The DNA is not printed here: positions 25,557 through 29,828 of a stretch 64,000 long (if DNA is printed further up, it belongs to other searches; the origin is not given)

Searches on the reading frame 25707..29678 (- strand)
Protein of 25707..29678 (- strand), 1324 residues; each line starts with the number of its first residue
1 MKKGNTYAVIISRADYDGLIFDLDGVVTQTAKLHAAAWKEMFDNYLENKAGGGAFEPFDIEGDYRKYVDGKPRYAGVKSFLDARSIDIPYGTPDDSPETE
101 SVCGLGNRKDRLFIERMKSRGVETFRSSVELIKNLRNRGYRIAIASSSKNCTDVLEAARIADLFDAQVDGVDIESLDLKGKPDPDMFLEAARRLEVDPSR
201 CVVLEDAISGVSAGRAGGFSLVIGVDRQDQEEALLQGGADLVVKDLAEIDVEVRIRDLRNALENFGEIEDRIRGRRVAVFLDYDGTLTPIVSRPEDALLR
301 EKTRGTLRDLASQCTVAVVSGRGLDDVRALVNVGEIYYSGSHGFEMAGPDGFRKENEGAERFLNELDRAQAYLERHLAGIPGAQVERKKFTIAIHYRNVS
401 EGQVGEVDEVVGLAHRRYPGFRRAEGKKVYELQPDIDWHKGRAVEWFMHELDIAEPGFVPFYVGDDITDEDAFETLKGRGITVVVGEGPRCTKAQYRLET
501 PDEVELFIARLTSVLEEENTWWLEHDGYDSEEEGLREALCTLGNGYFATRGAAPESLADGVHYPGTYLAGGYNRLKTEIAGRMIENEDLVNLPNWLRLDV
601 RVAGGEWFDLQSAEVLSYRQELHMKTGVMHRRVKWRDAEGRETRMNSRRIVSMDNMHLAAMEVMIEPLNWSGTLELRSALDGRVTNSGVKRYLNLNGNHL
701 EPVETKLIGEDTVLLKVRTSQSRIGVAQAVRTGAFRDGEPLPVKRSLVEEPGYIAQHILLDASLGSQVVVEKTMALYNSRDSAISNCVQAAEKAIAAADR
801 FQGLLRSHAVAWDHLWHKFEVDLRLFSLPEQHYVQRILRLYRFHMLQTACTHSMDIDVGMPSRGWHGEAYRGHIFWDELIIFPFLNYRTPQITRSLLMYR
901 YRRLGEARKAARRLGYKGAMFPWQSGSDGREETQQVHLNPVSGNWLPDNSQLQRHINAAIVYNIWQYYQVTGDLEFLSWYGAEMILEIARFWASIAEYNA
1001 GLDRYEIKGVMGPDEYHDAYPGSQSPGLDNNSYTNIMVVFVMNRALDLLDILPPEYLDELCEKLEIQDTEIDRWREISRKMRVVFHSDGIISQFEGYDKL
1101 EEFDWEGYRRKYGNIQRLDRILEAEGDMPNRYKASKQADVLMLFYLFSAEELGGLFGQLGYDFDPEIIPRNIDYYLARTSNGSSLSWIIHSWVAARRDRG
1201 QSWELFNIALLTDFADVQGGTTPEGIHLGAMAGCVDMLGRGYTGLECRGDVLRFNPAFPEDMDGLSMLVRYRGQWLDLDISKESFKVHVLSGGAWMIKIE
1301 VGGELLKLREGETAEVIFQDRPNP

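Call 16: search_protein_families(library=pfam, proteins=[window:25707-29678:-], max_evalue=0.00001)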
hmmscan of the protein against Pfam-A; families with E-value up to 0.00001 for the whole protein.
window:25707-29678:- (1324 aa): 6 families
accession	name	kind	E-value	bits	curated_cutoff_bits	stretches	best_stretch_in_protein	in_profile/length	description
PF03632.21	Glyco_hydro_65m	-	1.6e-125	419.4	27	1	842-1235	4-370/371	Glycosyl hydrolase family 65 central catalytic domain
PF03636.21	Glyco_hydro_65N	-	2.3e-72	243.9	26.6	1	526-780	3-233/233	Glycosyl hydrolase family 65, N-terminal domain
PF02358.22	Trehalose_PPase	-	1.1e-51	175.6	27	1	280-500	1-233/235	Trehalose-phosphatase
PF00702.32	Hydrolase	-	1.3e-24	88.1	26.4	1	16-218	1-191/191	haloacid dehalogenase-like hydrolase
PF13419.12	HAD_2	-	2e-16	61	23.8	1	19-219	1-173/178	Haloacid dehalogenase-like hydrolase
PF03633.20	Glyco_hydro_65C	-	7.9e-14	51.6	22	1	1245-1307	1-61/62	Glycosyl hydrolase family 65, C-terminal domain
